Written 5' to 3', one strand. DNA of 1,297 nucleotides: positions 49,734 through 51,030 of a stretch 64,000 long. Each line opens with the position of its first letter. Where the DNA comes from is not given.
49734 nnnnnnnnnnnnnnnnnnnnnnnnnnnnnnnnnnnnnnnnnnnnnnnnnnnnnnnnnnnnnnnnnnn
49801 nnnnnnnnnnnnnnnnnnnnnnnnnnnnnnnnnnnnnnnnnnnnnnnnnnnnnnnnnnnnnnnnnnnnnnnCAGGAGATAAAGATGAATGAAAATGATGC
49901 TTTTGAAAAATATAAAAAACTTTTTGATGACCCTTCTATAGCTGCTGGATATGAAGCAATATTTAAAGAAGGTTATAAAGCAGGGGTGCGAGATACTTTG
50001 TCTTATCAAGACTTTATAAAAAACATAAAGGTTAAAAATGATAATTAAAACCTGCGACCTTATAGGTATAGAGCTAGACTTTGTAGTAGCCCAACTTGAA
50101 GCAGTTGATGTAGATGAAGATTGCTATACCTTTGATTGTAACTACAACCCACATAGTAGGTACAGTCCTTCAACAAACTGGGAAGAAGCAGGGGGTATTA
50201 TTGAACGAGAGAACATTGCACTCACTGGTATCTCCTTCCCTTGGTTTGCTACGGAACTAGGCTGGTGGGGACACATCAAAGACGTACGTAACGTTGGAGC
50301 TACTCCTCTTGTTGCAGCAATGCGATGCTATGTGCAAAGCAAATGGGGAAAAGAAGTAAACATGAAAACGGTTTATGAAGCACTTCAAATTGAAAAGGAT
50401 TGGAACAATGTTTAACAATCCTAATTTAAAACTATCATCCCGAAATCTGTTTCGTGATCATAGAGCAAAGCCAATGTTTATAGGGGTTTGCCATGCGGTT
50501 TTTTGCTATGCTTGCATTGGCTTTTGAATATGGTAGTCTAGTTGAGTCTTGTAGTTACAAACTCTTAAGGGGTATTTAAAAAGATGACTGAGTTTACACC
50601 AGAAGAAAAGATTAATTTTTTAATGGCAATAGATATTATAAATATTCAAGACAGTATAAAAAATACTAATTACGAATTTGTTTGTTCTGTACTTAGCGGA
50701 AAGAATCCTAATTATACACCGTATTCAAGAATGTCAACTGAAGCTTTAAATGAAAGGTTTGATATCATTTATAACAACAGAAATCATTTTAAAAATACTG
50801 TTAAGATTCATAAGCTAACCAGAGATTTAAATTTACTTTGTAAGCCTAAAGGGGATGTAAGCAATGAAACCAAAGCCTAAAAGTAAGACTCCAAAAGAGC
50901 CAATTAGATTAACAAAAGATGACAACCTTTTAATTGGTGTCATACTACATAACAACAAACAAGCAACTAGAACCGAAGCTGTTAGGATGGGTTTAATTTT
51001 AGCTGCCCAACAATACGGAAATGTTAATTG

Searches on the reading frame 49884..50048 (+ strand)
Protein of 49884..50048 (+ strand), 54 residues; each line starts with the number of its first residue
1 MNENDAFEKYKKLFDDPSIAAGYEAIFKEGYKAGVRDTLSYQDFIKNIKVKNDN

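Call 4: search_protein_families(library=pfam, proteins=[window:49884-50048:+], max_evalue=1)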
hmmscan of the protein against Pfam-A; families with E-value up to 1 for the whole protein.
window:49884-50048:+ (54 aa): 0 families

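Call 5: search_protein_families(library=phrogs, proteins=[window:49884-50048:+], max_evalue=0.1)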
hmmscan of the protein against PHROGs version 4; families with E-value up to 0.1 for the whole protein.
window:49884-50048:+ (54 aa): 2 families
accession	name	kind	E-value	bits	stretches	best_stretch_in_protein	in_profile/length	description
phrog_22463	-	unknown function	0.038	15.3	1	10-51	9-50/117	-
phrog_3118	-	DNA, RNA and nucleotide metabolism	0.071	13.5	1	8-52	180-224/287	HNH endonuclease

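Call 54: search_protein_families(library=ncbifam, proteins=[window:49884-50048:+], max_evalue=0.1)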
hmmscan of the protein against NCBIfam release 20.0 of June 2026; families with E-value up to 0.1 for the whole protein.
window:49884-50048:+ (54 aa): 0 families

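Call 55: search_protein_families(library=padloc, proteins=[window:49884-50048:+], max_evalue=0.1)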
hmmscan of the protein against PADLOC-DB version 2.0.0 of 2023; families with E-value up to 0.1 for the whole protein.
window:49884-50048:+ (54 aa): 0 families

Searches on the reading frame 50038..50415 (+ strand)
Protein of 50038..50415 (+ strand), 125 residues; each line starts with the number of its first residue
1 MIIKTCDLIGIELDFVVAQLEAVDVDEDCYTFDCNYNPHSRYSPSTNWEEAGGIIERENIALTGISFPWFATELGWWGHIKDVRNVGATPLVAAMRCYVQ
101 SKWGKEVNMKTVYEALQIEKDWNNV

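Call 4: search_protein_families(library=pfam, proteins=[window:50038-50415:+], max_evalue=1)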
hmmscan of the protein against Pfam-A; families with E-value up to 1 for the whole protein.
window:50038-50415:+ (125 aa): 2 families
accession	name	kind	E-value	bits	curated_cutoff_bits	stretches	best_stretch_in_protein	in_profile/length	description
PF10765.14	Phage_P22_NinX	-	1.4e-15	58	22.6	1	4-102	1-114/114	Bacteriophage P22, NinX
PF11803.13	UXS1_N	-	0.12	13.1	30.1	1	94-114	22-42/75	UDP-glucuronate decarboxylase N-terminal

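Call 5: search_protein_families(library=phrogs, proteins=[window:50038-50415:+], max_evalue=0.1)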
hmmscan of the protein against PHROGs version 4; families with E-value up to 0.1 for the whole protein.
window:50038-50415:+ (125 aa): 2 families
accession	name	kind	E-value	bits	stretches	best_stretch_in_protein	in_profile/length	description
phrog_4389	-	unknown function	2.2e-19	71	1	3-109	6-129/135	-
phrog_444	-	unknown function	0.00044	21.4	1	37-99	46-113/121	-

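Call 54: search_protein_families(library=ncbifam, proteins=[window:50038-50415:+], max_evalue=0.1)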
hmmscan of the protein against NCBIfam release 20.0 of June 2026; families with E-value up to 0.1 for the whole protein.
window:50038-50415:+ (125 aa): 0 families

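Call 55: search_protein_families(library=padloc, proteins=[window:50038-50415:+], max_evalue=0.1)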
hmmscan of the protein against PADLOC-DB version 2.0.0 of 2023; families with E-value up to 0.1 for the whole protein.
window:50038-50415:+ (125 aa): 0 families

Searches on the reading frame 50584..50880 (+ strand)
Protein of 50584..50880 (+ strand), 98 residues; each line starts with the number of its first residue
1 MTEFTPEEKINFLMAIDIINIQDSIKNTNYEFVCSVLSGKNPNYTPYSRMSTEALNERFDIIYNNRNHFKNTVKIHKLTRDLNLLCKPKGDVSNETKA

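Call 4: search_protein_families(library=pfam, proteins=[window:50584-50880:+], max_evalue=1)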
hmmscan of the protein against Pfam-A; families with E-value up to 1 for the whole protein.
window:50584-50880:+ (98 aa): 1 family
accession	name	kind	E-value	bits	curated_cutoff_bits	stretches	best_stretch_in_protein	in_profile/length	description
PF01665.21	Rota_NSP3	-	0.015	14.8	25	1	29-85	46-101/311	Rotavirus non-structural protein NSP3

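Call 5: search_protein_families(library=phrogs, proteins=[window:50584-50880:+], max_evalue=0.1)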
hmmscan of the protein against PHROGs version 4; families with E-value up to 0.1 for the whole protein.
window:50584-50880:+ (98 aa): 1 family
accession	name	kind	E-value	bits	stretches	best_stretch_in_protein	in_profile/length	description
phrog_8350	-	unknown function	0.041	15.1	1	44-78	17-51/76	-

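Call 18: search_solved_structures(query=window:50584-50880:+, max_evalue=10)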
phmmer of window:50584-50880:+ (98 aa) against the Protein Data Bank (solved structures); distinct sequences matched with E-value up to 10: 1.
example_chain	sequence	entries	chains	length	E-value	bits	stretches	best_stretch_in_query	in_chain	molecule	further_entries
1knz_A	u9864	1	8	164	0.25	15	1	16-85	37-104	Nonstructural RNA-binding Protein 34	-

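Call 39: find_homologous_proteins(query=window:50584-50880:+, max_evalue=0.01)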
Query window:50584-50880:+ (98 aa): 4 proteins with E <= 0.01 among 4 candidates.
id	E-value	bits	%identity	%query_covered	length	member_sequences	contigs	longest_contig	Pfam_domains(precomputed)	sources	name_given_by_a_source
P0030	6.3e-59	214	100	100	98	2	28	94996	-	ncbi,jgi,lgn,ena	jgi:hypothetical protein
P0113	1.3e-51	190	92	100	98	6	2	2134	-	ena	-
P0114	3.1e-50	186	88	100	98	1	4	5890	-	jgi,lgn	-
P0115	8.9e-32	127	62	100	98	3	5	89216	-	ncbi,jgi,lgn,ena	jgi:hypothetical protein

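Call 54: search_protein_families(library=ncbifam, proteins=[window:50584-50880:+], max_evalue=0.1)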
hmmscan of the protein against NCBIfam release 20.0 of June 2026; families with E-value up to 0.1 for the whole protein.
window:50584-50880:+ (98 aa): 0 families

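Call 55: search_protein_families(library=padloc, proteins=[window:50584-50880:+], max_evalue=0.1)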
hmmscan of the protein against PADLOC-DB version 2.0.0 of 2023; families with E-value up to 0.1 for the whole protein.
window:50584-50880:+ (98 aa): 0 families

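Call 62: find_encoding_contigs(protein=P0115, flank=6000, max_places=4)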
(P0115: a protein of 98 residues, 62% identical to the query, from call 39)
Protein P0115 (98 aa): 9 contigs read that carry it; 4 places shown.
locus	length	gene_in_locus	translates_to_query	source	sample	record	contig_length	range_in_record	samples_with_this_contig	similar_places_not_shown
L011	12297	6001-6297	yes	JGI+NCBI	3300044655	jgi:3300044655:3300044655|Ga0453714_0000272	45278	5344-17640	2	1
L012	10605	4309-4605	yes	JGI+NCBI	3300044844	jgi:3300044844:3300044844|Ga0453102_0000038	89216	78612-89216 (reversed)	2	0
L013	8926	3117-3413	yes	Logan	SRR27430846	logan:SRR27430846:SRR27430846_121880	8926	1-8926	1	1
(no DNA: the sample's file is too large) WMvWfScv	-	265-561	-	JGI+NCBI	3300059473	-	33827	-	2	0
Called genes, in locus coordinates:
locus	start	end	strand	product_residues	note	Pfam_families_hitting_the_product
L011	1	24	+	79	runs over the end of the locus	-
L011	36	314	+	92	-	-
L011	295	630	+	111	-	PF27050:Phage_P22_Y8K6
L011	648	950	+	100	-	-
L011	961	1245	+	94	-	-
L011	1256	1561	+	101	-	-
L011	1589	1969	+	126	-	PF27050:Phage_P22_Y8K6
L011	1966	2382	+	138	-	-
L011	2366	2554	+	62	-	-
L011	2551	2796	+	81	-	-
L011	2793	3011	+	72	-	-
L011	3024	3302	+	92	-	-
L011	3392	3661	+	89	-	-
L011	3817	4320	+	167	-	PF21818:DUF6884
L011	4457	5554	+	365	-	PF05406:WGR, PF01068:DNA_ligase_A_M, PF09414:RNA_ligase (weak)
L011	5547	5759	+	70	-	-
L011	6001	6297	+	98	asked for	-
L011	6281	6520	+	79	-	-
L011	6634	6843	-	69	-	-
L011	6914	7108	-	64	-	-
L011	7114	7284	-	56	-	-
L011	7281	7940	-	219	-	PF02562:PhoH, PF13604:AAA_30, PF13245:AAA_19 (faint)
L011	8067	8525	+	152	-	-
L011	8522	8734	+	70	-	-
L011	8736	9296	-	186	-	PF13489:Methyltransf_23 (weak), PF08241:Methyltransf_11 (weak)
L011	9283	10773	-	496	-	PF03354:TerL_ATPase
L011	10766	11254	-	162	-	-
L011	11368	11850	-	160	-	-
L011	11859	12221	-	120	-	PF19174:DUF5856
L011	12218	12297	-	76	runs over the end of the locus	-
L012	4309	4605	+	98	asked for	-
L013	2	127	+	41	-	?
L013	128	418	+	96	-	-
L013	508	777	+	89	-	-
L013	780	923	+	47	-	-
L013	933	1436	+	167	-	PF21818:DUF6884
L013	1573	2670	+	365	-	PF05406:WGR, PF01068:DNA_ligase_A_M, PF09414:RNA_ligase (weak)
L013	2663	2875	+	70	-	-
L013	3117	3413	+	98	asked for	-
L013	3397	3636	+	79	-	-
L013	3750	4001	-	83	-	-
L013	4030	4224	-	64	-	-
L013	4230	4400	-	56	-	-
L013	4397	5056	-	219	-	PF02562:PhoH, PF13604:AAA_30, PF13245:AAA_19 (faint)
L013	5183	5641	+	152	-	-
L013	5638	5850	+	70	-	-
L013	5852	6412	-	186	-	PF13489:Methyltransf_23 (weak), PF08241:Methyltransf_11 (weak)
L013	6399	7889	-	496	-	PF03354:TerL_ATPase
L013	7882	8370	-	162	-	-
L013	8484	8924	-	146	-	?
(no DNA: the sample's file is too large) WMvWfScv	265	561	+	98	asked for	-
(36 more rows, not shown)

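Call 83: search_protein_representatives(alignment_id=A9)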
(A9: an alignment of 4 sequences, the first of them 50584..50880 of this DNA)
Query: 4 sequences, 98 profile positions. Proteins with E-value up to 0.001 (for the whole library): 14; up to 1e-10: 2; up to 1e-30: 1. The best 14 are listed.
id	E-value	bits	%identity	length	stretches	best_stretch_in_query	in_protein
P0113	6.8e-56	202.8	-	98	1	1-98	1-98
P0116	1.4e-18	83.2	-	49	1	50-98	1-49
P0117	1.3e-09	54.4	-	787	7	48-92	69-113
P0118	3.7e-08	49.7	-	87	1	1-66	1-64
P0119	7.6e-08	48.7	-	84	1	1-64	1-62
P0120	3.8e-07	46.5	-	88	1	3-64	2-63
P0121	4.5e-07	46.3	-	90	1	3-83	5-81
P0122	2.4e-06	43.9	-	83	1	5-75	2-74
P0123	2.0e-05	40.9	-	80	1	5-58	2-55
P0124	2.1e-05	40.9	-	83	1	6-59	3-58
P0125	2.1e-05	40.9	-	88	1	3-63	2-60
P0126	5.4e-05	39.6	-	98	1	1-67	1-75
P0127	2.8e-04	37.3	-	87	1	1-77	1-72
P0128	5.8e-04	36.3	-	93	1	5-72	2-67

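Call 86: find_encoding_contigs(protein=P0118, flank=4000, max_places=3)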
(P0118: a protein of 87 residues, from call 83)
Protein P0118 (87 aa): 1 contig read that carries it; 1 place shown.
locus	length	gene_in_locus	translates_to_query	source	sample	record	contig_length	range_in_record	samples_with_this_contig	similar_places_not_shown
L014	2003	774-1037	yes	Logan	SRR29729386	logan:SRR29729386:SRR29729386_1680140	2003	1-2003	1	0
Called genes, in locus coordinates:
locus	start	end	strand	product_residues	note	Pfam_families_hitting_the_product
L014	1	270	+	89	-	?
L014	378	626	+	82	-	-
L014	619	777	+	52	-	-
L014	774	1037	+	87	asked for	-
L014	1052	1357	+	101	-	-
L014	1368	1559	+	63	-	-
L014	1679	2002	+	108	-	?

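Call 87: search_protein_families(library=phrogs, alignment_id=A10, max_evalue=0.01)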
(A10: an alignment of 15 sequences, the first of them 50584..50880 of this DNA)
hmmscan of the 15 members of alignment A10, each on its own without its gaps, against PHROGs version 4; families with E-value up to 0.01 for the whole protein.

A. member 1, window:50584-50880:+ (98 aa): 0 families

B. families by the number of members that match (of 15 scanned): 0 families

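Call 88: find_encoding_contigs(protein=P0126, flank=4000, max_places=3)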
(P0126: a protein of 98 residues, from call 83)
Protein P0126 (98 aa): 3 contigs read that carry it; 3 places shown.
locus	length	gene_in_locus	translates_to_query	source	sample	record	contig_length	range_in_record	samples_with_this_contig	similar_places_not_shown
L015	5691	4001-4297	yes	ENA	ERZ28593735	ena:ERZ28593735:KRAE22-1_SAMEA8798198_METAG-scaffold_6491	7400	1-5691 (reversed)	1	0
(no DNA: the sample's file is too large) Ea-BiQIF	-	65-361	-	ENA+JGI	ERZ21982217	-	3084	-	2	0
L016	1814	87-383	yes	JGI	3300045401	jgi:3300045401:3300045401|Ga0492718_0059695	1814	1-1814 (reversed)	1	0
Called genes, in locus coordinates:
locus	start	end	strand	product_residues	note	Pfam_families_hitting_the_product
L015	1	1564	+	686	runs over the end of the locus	PF04851:ResIII (weak), PF00176:SNF2-rel_dom, PF00271:Helicase_C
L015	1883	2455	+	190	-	-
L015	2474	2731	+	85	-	-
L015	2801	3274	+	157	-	-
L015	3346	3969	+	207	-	-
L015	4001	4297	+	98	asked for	-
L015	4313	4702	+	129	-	PF27050:Phage_P22_Y8K6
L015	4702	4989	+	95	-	PF27050:Phage_P22_Y8K6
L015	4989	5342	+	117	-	PF27050:Phage_P22_Y8K6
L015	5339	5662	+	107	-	PF10765:Phage_P22_NinX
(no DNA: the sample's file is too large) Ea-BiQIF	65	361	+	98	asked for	-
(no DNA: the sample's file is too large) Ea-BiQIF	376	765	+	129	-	PF27050:Phage_P22_Y8K6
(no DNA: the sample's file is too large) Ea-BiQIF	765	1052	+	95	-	PF27050:Phage_P22_Y8K6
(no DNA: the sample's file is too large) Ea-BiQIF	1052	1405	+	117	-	PF27050:Phage_P22_Y8K6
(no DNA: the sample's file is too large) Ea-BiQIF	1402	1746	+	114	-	PF10765:Phage_P22_NinX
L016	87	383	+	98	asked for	-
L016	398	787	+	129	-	PF27050:Phage_P22_Y8K6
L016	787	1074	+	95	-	PF27050:Phage_P22_Y8K6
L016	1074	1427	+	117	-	PF27050:Phage_P22_Y8K6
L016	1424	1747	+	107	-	PF10765:Phage_P22_NinX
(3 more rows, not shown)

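Call 107: search_solved_structures(query=A10, max_evalue=10, show_alignments=1)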
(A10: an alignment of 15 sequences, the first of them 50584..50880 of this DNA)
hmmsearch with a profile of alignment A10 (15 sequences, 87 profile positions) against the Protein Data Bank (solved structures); distinct sequences matched with E-value up to 10: 1.
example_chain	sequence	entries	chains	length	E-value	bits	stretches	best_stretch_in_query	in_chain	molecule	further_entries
5i8l_A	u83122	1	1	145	0.047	17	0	35-79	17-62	Lysozyme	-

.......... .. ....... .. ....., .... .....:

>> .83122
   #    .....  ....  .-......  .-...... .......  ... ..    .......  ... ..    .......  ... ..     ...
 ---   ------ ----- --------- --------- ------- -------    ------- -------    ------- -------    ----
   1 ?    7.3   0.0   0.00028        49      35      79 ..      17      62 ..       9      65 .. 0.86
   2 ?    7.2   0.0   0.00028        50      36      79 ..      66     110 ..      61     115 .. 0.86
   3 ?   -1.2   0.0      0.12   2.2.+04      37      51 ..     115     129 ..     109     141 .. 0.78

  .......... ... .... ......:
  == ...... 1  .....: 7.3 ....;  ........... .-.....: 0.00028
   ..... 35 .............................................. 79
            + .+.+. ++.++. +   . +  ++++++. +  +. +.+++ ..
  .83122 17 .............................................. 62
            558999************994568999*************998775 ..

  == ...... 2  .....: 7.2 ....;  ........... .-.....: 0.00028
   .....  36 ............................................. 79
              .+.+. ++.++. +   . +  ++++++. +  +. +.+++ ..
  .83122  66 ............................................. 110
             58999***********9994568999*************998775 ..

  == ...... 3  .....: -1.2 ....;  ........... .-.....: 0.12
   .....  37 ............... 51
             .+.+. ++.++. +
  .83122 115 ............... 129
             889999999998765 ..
